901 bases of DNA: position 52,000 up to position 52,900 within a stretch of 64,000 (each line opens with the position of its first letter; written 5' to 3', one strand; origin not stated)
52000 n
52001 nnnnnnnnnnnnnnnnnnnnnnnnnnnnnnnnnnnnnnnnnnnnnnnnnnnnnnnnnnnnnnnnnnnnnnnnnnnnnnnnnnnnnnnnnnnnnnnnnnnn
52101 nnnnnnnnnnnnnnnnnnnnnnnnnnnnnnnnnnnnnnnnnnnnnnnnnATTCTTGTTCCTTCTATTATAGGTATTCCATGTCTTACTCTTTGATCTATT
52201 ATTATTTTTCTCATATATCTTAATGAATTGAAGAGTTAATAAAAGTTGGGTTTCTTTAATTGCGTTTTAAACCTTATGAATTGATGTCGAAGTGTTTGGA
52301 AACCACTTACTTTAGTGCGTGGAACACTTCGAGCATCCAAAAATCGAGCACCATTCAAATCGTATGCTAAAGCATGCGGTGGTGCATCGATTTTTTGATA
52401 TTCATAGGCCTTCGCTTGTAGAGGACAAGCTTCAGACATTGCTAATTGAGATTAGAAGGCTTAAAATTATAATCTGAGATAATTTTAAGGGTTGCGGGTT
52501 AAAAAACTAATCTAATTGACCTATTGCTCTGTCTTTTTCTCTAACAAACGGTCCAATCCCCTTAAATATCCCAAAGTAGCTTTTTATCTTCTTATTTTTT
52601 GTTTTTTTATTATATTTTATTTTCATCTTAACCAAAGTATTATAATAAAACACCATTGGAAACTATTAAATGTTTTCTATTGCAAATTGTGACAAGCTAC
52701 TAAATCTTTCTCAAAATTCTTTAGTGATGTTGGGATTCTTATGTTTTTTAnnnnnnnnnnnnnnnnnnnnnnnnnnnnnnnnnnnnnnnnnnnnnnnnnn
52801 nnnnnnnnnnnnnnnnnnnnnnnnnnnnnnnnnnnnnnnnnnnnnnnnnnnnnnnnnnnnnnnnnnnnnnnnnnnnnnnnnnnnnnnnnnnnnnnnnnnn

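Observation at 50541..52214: DUF433/DUF5615 toxin-antitoxin-like pair translationally coupled to the release factor aRF1 gene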

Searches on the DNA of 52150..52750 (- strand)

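Call 6: search_rna_families(source=window, start=52150, end=52750, threshold=evalue, max_evalue=10, show_alignments=2)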
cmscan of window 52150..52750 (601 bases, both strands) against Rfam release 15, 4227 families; matches with E-value up to 10: 2.
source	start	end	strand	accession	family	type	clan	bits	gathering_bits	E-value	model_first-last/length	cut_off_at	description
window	52183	52249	+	RF04079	MIR161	Gene; miRNA;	-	17.1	90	0.95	37-103/136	no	MIR161 microRNA precursor family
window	52331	52403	+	RF00665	mir-290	Gene; miRNA;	CL00096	15.9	51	3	1-70/70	no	mir-290 microRNA precursor family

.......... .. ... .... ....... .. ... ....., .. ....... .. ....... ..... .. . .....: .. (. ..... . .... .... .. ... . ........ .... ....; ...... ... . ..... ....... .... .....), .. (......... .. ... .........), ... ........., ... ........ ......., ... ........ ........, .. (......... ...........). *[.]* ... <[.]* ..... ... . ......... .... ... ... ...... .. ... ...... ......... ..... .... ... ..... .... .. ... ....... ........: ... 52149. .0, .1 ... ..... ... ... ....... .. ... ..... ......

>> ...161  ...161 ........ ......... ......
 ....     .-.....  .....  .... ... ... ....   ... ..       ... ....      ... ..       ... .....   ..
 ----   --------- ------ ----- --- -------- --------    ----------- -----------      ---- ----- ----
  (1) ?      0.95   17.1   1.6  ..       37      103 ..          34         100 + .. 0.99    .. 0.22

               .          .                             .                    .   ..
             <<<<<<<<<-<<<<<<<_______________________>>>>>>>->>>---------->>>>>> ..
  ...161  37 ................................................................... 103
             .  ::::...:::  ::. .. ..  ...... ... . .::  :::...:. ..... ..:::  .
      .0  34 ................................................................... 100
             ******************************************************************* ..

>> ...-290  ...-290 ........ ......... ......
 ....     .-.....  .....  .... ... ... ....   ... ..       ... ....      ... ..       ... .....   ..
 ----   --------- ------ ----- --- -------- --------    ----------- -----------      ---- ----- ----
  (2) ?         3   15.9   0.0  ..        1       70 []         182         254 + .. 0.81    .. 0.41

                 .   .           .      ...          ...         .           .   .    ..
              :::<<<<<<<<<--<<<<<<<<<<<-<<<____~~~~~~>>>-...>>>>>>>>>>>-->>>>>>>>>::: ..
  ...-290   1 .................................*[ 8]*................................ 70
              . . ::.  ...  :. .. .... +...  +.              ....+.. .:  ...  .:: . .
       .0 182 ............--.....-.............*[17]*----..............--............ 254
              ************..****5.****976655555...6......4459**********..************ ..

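Call 55: build_rna_model(alignment_id=A3)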
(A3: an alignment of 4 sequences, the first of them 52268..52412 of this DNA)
Model R1 built from alignment A3 (4 sequences, 151 columns); structure: RNAalifold consensus.
model positions 143; base pairs 45; branch points 1; effective number of sequences 1; information 0.589 bits per position. Calibrated on 0.2 Mb of random sequence (short: E-values are rough).
structure used (alignment columns):
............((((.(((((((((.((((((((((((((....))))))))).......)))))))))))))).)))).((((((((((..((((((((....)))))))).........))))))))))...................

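Call 56: search_with_rna_model(model_id=R1, sources=[window, L001, L002, L003, L004, L005, L006, L007, L008, L009, L010, L011, L012, L013, L014, L015, L016, L017, L018, L019, L020, L033, L035, L037, L038, L040, L046, L047, L051, L052], max_evalue=1)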
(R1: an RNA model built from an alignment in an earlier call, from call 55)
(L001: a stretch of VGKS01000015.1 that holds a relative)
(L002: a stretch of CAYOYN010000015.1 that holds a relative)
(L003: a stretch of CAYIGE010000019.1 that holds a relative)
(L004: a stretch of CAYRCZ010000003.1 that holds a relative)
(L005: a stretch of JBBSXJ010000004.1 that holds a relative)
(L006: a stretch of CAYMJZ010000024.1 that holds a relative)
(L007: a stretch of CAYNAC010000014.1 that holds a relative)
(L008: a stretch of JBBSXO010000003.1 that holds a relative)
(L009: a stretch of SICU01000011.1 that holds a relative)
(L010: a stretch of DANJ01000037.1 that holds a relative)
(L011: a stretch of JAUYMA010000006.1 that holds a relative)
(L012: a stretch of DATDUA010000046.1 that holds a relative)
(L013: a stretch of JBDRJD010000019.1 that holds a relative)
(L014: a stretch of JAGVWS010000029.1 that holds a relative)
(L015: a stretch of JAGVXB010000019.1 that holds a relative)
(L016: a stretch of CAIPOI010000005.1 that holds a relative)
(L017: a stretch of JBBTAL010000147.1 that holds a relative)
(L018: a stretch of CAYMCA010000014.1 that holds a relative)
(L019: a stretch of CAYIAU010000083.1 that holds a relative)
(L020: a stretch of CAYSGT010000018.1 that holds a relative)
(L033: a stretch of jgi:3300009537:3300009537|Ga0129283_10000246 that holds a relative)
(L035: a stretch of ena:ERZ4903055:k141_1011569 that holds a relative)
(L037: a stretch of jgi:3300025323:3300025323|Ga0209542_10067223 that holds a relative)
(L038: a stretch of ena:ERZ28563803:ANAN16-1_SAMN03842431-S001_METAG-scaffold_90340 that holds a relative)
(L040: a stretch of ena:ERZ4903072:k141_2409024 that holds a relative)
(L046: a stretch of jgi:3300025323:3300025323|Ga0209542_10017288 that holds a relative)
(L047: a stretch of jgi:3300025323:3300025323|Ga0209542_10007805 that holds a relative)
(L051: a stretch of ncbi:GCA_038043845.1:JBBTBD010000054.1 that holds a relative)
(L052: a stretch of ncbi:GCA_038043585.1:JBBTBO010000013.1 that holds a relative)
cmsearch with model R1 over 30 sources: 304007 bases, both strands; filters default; matches with E-value up to 1: 12.
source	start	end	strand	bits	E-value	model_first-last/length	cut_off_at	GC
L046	2516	2658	+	163.4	1.4e-35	1-143/143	no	0.42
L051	2456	2598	+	162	3e-35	1-143/143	no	0.45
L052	2456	2598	+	162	3e-35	1-143/143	no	0.45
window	52270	52412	-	150.8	1.3e-32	1-143/143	no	0.41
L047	2555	2763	+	87.5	6.4e-18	1-143/143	no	0.37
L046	2467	2606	-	38.8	1.3e-06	1-143/143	no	0.34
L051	2415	2546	-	29.8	0.00017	1-143/143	no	0.38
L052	2415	2546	-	29.8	0.00017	1-143/143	no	0.38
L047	2522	2645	-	28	0.00043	1-143/143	no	0.35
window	52322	52453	+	27.2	0.00067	1-143/143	no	0.42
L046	2640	2748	-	25.3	0.0019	1-143/143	no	0.39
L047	2684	2783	-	21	0.019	1-143/143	no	0.37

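Call 65: search_with_rna_model(model_id=R1, sources=[window, L056, L057, L058, L059, L060, L061, L062, L063, L064, L065, L066, L067, L068, L069, L070, L071, L072, L073, L074, L075, L076, L077, L078, L079, L080, L081, L082, L083, L084, L085, L086, L087, L088, L089, L090, L091, L092, L093, L094, L095, L096, L097, L098, L099, L100, L101, L102, L103, L104, L105, L106, L107, L108, L109, L110, L111, L112, L113, L114, L115, L116, L117, L118, L119, L120, L121, L122, L123, L124, L125, L126, L127, L128, L129, L130, L131, L132, L133, L134, L135], max_evalue=0.000001, make_alignment=true)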
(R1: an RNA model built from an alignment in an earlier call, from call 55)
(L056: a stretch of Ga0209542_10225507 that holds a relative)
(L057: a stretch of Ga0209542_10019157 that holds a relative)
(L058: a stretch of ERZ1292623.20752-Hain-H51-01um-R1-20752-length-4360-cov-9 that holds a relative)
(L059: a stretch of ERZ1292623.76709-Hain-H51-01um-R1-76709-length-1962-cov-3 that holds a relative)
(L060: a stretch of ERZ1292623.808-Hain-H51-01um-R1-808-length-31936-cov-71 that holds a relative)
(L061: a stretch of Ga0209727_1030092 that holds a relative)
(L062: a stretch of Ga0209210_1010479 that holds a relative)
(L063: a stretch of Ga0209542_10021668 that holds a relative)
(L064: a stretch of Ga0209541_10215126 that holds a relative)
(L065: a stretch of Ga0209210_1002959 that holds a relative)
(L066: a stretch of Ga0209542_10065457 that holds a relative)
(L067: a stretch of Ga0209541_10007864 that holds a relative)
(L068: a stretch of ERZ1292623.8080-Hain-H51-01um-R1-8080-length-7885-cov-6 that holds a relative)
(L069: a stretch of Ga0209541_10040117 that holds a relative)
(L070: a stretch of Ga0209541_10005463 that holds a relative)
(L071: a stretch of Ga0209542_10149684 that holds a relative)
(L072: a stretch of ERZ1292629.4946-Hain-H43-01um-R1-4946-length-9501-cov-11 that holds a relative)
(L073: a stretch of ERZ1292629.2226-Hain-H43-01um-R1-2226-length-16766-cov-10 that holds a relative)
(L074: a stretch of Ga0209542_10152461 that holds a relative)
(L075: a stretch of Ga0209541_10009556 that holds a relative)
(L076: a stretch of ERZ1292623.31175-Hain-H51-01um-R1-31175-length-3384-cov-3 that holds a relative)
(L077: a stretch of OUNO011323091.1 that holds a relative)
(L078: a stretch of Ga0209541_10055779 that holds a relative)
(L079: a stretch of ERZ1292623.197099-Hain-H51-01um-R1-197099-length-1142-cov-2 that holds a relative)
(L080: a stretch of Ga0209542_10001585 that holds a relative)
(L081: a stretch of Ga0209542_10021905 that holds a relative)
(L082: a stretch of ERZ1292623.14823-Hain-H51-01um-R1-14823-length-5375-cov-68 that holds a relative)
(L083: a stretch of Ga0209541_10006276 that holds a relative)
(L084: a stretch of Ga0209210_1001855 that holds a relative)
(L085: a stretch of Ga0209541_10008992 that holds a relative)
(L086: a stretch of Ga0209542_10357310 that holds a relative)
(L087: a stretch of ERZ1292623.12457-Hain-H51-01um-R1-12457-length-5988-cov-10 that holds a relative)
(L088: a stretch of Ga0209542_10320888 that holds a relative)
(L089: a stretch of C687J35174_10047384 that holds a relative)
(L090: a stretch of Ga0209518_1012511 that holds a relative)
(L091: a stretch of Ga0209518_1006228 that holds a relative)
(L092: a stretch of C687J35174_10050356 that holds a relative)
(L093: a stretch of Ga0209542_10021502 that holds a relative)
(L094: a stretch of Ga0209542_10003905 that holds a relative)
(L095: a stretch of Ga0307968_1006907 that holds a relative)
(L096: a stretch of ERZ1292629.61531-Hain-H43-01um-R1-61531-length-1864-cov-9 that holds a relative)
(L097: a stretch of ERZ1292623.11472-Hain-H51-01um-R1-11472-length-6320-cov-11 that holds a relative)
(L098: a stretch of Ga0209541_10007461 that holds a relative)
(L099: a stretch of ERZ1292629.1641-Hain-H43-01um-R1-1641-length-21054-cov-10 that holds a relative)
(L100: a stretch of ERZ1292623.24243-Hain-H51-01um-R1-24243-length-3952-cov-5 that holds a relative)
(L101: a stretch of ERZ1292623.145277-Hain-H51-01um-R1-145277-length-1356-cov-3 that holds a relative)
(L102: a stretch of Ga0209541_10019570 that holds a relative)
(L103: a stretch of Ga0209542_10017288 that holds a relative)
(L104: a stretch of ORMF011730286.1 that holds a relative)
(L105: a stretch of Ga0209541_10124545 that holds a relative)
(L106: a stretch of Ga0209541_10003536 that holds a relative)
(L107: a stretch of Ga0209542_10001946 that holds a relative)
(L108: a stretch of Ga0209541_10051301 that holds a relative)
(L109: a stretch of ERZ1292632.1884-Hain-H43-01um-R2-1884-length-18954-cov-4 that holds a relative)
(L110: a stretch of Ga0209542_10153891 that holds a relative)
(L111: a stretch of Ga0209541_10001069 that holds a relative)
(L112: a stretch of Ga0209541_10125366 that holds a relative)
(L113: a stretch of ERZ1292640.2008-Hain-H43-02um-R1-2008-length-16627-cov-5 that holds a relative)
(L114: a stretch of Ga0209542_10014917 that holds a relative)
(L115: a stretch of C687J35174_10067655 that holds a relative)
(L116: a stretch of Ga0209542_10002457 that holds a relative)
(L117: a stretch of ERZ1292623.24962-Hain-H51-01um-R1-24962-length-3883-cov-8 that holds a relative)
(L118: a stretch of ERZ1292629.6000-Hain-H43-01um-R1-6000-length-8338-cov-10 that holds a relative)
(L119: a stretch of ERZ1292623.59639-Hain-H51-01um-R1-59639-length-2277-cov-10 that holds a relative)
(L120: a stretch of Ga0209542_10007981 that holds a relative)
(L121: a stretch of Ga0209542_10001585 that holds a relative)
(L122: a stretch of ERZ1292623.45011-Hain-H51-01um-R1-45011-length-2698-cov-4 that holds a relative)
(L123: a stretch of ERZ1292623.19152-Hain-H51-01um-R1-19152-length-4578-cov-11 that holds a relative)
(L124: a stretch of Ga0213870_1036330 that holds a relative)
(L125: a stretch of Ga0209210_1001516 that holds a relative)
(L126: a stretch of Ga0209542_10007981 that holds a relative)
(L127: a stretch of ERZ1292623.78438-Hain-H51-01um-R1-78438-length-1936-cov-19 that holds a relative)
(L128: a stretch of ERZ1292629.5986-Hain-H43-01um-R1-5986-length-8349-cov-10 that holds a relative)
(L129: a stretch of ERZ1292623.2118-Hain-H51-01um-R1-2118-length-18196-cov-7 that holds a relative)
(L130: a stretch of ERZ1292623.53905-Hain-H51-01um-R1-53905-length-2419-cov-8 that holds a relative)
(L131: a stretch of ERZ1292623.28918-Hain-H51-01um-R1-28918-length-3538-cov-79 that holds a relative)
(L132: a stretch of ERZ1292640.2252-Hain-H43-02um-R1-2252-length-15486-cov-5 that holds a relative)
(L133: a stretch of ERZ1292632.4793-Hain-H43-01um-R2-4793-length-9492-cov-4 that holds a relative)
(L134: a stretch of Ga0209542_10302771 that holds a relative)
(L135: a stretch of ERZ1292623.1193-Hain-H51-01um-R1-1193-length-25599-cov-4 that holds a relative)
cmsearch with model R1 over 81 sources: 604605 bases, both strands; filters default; matches with E-value up to 0.000001: 98.
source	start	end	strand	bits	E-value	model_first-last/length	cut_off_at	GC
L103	7272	7414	+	163.4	2.9e-35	1-143/143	no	0.42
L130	851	993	-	163.1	3.3e-35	1-143/143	no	0.41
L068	3042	3184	-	162.5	4.5e-35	1-143/143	no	0.41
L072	6660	6802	-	162.5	4.5e-35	1-143/143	no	0.41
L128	6159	6301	+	161.9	6.5e-35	1-143/143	no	0.39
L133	8714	8856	-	161.9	6.5e-35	1-143/143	no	0.39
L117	698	840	-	160.9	1.1e-34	1-143/143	no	0.38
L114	7344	7486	+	159.1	2.9e-34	1-143/143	no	0.41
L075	13809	13951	-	158.6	3.8e-34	1-143/143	no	0.39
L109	4336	4478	+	157.6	6.5e-34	1-143/143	no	0.4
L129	5285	5427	+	157.6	6.5e-34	1-143/143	no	0.4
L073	7847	7989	-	157.4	7e-34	1-143/143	no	0.39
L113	4414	4556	+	155.1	2.5e-33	1-143/143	no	0.38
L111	7374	7516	-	151.5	1.7e-32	1-143/143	no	0.41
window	52270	52412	-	150.8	2.5e-32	1-143/143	no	0.41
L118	8207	8338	+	149.4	5.1e-32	1-132/143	3'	0.43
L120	8190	8338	+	142.1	2.6e-30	1-143/143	no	0.35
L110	989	1131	+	141.1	4.5e-30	1-143/143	no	0.34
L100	595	742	-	140.1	7.6e-30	1-143/143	no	0.46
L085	6629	6777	+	139.2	1.2e-29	1-143/143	no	0.36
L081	2901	3049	+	138.9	1.4e-29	1-143/143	no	0.38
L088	909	1053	+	138.6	1.7e-29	1-143/143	no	0.38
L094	4998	5146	+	138.3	2e-29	1-143/143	no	0.38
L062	3657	3799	-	138.1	2.2e-29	1-143/143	no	0.36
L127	1747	1892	+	137.3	3.4e-29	1-143/143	no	0.44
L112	1831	1979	-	137.2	3.6e-29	1-143/143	no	0.36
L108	829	977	-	137.1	3.8e-29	1-143/143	no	0.38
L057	2323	2471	+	136.8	4.4e-29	1-143/143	no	0.4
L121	4808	4956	-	135.9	7e-29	1-143/143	no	0.37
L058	1161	1306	+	135.6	8.2e-29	1-143/143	no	0.45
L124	734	880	-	135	1.1e-28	1-143/143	no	0.4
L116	94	242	+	134.6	1.4e-28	1-143/143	no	0.36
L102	1581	1729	+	133.9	2.1e-28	1-143/143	no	0.36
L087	21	168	+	133.7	2.3e-28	1-143/143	no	0.39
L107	2893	3041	+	133.4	2.7e-28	1-143/143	no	0.4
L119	1218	1363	-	132.5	4.3e-28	1-143/143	no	0.46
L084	9809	9951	-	132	5.9e-28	1-143/143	no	0.35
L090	4267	4409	+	132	5.9e-28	1-143/143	no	0.35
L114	3056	3202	-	131.8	6.3e-28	1-143/143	no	0.37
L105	2254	2398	+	131.8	6.5e-28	1-143/143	no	0.42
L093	9966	10103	-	130.9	1e-27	12-143/143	5'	0.36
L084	133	281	-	130.9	1e-27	1-143/143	no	0.44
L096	211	353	-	129.4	2.3e-27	1-143/143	no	0.4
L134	1106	1254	-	127.8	5.3e-27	1-143/143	no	0.36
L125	10477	10684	+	127.4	6.9e-27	1-143/143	no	0.39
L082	5047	5187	-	127.2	7.3e-27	1-143/143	no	0.35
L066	397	532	-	126.8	9.1e-27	1-143/143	no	0.4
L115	1447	1582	+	126.8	9.1e-27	1-143/143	no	0.4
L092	1446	1593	-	124.6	3.1e-26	1-143/143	no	0.45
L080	943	1091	-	123.7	4.9e-26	1-143/143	no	0.34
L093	1094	1248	+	121.4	1.6e-25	1-143/143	no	0.39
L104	1281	1426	+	120.7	2.4e-25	1-143/143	no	0.38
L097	677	871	-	117.7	1.2e-24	1-143/143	no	0.39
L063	113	267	+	117.3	1.5e-24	1-143/143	no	0.41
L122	2575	2698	+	114.5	6.9e-24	1-121/143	3'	0.44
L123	713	905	+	111.9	2.7e-23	1-143/143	no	0.38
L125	7884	8028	-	110.6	5.4e-23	1-143/143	no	0.41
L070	10359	10488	-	108.5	1.7e-22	1-143/143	no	0.4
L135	2778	2978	-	98.1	4.4e-20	1-143/143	no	0.36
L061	1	178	-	97.6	5.7e-20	1-125/143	3'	0.36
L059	212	329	-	97.5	6e-20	1-143/143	no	0.43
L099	1129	1255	-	95.4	1.8e-19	1-143/143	no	0.41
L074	2202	2294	+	95.3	1.9e-19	1-93/143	3'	0.37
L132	1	102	+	94.4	3.1e-19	42-143/143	5'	0.46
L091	5196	5319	-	94.3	3.3e-19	1-143/143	no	0.32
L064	694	820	-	93.5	5.1e-19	1-143/143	no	0.39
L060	13413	13539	-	93.4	5.3e-19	1-143/143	no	0.38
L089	148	275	+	93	6.6e-19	1-143/143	no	0.37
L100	777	897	+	91.6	1.4e-18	1-143/143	no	0.41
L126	7273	7402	-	91.2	1.8e-18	1-143/143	no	0.36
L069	2401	2528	+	90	3.3e-18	1-143/143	no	0.35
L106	2805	2932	-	88.9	6.1e-18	1-143/143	no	0.35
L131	2664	2792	-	88.8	6.4e-18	1-143/143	no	0.36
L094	5181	5308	+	88.3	8.1e-18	1-143/143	no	0.38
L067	190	316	-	88.3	8.4e-18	1-143/143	no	0.37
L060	1456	1582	-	87.8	1.1e-17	1-143/143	no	0.39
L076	1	84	-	82.9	1.5e-16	1-84/143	3'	0.4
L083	7031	7157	+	82.8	1.6e-16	1-143/143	no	0.38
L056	28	155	-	82.6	1.7e-16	1-143/143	no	0.34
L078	4187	4313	-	82.1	2.3e-16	1-143/143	no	0.41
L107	8189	8308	+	80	6.9e-16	1-143/143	no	0.35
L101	1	104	+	74.4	1.4e-14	43-143/143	5'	0.47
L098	5911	6020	-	74.2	1.5e-14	1-143/143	no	0.32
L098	13779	13960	-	72.4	4.1e-14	1-143/143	no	0.31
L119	2165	2277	-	70.5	1.2e-13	37-143/143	5'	0.41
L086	1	106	+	68.2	3.9e-13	23-143/143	5'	0.39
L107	8339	8454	+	65.7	1.5e-12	1-143/143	no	0.37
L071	1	121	+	63.7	4.4e-12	31-143/143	5'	0.35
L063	9886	10001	-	63.4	5.1e-12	1-143/143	no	0.35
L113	1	67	-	61.1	1.7e-11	1-67/143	3'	0.39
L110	1724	1833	-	60.5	2.5e-11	1-143/143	no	0.33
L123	2620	2820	+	56.8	1.8e-10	1-143/143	no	0.44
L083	7176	7222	+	51.8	2.5e-09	80-126/143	no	0.49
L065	3053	3200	+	48.8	1.2e-08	1-143/143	no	0.41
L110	2080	2195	-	47.6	2.4e-08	1-143/143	no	0.35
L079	1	73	-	47.3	2.9e-08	1-97/143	3'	0.33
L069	3175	3267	+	43.9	1.8e-07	1-143/143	no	0.27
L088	385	482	+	41.2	7.6e-07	1-143/143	no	0.32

Alignment A4: 98 matches aligned to the model, 251 columns, each read 5' to 3' on its own strand. Consensus structure (alignment columns), stored with it:
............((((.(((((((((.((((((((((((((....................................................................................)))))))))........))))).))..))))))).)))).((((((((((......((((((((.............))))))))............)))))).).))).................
